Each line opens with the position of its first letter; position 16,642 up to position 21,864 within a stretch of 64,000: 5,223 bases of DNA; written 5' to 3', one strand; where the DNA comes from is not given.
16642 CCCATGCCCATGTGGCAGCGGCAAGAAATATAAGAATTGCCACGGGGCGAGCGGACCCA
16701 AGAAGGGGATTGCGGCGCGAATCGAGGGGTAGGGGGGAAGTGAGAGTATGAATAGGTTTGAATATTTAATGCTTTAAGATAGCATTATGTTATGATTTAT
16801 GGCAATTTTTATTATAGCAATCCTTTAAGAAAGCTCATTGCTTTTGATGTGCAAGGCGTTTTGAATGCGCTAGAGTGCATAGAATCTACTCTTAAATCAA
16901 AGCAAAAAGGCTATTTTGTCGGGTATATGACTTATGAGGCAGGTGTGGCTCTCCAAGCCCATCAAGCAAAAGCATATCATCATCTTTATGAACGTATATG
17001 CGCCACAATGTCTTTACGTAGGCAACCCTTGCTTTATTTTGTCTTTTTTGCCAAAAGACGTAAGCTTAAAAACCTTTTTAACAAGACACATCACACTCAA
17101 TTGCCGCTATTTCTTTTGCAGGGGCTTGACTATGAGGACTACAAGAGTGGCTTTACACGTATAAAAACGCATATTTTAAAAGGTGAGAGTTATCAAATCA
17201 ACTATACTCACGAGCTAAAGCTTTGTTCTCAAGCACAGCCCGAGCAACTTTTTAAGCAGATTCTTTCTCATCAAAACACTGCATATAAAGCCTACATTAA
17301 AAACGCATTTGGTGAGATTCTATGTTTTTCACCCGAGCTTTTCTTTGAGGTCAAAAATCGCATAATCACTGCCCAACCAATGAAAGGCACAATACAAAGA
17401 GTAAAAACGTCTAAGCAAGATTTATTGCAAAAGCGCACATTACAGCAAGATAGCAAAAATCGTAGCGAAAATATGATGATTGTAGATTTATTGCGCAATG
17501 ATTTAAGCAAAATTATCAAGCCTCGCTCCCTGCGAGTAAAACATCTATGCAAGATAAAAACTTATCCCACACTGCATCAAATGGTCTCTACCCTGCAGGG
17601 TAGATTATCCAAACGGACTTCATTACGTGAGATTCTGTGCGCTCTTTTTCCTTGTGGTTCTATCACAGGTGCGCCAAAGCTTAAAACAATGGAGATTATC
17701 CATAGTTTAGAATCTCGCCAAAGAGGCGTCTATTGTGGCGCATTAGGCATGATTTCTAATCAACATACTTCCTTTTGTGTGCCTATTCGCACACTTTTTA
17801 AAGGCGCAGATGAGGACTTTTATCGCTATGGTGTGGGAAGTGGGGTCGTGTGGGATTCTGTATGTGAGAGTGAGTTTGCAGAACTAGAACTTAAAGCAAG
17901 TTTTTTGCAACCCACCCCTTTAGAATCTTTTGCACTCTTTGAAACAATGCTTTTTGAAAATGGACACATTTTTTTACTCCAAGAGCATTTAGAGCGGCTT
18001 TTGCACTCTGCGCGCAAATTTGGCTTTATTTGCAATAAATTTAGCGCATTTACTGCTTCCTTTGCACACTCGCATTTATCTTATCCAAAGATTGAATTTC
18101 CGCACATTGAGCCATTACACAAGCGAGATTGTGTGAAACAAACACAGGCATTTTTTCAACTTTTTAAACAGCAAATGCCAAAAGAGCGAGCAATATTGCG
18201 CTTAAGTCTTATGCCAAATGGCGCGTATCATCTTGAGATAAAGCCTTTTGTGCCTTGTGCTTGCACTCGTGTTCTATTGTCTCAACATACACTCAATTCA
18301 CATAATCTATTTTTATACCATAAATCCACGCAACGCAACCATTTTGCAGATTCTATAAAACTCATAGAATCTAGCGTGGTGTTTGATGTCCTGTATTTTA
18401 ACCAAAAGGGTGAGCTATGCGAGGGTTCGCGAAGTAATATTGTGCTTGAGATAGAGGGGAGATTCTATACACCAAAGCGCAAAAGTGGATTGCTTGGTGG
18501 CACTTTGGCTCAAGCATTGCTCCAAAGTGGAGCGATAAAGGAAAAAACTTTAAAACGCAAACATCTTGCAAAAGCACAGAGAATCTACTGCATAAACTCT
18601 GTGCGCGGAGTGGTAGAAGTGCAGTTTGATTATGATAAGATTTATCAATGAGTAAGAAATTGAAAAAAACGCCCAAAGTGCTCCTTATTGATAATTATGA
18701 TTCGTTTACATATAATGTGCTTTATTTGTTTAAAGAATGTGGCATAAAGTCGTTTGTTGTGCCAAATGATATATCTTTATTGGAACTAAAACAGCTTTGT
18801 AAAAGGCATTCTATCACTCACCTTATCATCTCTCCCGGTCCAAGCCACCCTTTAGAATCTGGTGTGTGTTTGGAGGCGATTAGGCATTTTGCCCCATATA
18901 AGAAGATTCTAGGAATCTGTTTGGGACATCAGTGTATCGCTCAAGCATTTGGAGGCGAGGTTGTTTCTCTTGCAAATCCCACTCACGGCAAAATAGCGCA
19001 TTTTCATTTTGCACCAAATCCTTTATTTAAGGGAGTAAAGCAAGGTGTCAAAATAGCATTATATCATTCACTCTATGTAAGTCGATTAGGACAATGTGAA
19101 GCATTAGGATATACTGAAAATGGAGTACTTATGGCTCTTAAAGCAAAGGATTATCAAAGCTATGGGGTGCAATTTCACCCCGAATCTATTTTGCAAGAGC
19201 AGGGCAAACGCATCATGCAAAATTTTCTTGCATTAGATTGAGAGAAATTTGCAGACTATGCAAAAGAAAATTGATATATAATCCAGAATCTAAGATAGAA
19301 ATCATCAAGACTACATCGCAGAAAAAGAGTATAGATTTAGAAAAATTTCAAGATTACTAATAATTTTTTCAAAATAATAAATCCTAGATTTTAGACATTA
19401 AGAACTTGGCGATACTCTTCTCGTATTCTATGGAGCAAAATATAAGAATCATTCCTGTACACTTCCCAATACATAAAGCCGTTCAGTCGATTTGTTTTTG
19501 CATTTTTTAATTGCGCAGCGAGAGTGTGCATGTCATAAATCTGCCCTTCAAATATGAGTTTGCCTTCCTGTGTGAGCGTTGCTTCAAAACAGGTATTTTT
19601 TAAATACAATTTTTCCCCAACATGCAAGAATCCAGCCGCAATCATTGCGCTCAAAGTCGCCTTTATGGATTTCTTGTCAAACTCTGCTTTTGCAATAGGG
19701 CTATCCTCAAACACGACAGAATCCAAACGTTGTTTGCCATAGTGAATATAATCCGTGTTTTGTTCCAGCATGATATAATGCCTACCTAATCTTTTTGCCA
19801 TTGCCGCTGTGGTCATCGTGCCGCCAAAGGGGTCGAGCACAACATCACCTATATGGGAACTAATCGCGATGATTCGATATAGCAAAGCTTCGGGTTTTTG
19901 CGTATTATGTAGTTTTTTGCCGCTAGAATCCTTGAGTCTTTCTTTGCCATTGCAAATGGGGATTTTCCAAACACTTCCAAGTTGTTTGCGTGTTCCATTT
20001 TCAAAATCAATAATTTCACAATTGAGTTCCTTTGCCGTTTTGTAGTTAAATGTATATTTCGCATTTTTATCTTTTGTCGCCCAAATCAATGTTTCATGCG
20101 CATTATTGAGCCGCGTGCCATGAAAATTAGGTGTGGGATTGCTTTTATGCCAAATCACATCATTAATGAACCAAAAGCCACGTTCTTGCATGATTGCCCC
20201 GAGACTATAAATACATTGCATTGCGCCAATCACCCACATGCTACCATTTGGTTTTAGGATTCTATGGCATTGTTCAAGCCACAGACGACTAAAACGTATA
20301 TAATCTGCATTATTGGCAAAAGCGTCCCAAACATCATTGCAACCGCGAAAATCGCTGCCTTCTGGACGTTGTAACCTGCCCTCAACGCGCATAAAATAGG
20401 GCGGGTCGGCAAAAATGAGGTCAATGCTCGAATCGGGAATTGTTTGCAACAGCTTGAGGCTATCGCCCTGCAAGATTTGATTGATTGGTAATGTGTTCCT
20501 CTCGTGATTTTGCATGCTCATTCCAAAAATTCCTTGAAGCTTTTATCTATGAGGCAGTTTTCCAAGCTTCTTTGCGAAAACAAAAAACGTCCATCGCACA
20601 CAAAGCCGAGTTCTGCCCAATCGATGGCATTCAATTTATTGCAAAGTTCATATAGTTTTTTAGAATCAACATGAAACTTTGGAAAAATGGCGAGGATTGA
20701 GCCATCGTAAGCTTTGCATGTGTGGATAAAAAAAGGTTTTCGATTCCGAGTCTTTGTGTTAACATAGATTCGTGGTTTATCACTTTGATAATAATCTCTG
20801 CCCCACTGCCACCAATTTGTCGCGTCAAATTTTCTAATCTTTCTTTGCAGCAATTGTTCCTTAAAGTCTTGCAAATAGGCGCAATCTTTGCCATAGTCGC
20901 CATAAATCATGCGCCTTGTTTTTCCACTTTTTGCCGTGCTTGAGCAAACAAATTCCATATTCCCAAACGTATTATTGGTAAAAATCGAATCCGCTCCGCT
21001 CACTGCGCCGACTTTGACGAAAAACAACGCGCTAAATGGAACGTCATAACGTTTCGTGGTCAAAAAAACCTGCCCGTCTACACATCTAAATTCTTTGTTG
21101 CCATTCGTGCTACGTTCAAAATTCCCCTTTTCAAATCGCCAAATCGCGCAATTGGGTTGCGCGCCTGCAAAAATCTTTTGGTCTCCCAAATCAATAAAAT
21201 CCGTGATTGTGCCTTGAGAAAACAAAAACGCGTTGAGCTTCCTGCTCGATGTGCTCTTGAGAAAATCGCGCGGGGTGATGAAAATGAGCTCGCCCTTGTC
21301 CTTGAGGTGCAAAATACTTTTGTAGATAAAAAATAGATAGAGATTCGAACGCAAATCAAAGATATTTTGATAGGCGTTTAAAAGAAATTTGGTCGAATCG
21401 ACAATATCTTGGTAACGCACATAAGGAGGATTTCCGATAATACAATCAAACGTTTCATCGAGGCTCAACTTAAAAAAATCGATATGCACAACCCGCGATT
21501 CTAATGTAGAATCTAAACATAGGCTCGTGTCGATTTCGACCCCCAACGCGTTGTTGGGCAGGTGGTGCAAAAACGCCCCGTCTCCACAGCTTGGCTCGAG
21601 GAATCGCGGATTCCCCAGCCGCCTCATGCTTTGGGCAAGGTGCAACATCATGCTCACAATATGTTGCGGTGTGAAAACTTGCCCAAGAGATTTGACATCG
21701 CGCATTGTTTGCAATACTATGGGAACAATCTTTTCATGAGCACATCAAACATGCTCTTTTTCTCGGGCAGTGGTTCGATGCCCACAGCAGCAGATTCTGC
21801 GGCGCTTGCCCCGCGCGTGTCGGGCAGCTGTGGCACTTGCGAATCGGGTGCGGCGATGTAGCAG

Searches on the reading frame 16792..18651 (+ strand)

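Call 78: search_protein_families(library=pfam, proteins=[window:16792-18651:+], max_evalue=0.0001)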
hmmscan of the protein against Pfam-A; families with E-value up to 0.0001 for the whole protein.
window:16792-18651:+ (619 aa): 2 families
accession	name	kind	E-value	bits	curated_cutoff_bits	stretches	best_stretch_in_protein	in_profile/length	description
PF00425.24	Chorismate_bind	-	4.8e-83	279.1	27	1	114-368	2-257/257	chorismate binding enzyme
PF01063.24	Aminotran_4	-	1.1e-30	107.6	28.5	1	382-610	2-220/223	Amino-transferase class IV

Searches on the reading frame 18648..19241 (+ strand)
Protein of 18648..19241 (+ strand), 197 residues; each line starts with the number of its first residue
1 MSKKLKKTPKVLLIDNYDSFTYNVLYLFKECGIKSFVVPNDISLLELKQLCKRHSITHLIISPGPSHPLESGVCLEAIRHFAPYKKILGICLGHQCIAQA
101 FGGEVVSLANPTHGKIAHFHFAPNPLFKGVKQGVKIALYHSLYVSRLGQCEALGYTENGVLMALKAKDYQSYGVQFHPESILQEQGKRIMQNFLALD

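Call 78: search_protein_families(library=pfam, proteins=[window:18648-19241:+], max_evalue=0.0001)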
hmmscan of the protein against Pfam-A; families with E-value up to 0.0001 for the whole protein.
window:18648-19241:+ (197 aa): 2 families
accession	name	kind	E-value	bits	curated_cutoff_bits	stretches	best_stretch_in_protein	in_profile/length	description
PF00117.34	GATase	-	1.5e-45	155.7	22.8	1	12-194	1-187/190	Glutamine amidotransferase class-I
PF07722.19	Peptidase_C26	-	2.8e-07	31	20.5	1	85-179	106-219/219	Peptidase C26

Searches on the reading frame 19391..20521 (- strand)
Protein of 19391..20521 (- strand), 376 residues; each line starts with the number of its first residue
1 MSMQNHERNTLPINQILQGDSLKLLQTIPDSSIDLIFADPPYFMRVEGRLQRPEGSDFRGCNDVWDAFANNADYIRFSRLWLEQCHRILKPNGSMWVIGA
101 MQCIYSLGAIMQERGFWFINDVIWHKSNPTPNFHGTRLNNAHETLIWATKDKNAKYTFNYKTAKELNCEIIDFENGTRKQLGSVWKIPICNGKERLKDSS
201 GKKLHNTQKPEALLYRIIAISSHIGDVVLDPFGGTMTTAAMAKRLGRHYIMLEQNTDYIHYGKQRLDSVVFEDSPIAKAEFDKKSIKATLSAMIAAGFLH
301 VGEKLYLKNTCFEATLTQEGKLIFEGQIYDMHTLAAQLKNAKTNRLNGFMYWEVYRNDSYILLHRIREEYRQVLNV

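Call 78: search_protein_families(library=pfam, proteins=[window:19391-20521:-], max_evalue=0.0001)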
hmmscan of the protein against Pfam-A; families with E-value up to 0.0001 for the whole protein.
window:19391-20521:- (376 aa): 2 families
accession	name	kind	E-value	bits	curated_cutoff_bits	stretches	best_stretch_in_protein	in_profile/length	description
PF01555.25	N6_N4_Mtase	-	1.9e-57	195.2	26.7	1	33-262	1-219/221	DNA methylase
PF18755.6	RAMA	-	3.8e-09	36.9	35.2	1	278-372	9-103/107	Restriction Enzyme Adenine Methylase Associated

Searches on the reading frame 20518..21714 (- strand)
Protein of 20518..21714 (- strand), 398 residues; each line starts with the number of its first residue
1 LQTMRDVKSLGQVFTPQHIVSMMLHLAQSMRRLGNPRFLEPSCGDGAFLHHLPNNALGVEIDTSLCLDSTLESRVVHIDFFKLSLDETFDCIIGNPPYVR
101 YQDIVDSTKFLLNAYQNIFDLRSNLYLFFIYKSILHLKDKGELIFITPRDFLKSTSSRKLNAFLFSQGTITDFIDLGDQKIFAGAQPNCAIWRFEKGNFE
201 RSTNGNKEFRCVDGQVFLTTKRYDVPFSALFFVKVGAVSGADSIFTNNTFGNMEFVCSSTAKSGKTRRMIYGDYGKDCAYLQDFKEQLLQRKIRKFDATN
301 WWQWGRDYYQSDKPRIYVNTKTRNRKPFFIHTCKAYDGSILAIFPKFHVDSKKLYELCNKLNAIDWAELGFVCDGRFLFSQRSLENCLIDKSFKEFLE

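Call 78: search_protein_families(library=pfam, proteins=[window:20518-21714:-], max_evalue=0.0001)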
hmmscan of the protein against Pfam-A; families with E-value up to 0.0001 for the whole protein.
window:20518-21714:- (398 aa): 2 families
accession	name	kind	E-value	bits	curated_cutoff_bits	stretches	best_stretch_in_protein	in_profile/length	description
PF07669.17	Eco57I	-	3.2e-23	83.1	25.3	1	78-182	63-171/171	Eco57I restriction-modification methylase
PF02384.22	N6_Mtase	-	3.6e-10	40.1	20.4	1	67-200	111-236/311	N-6 DNA Methylase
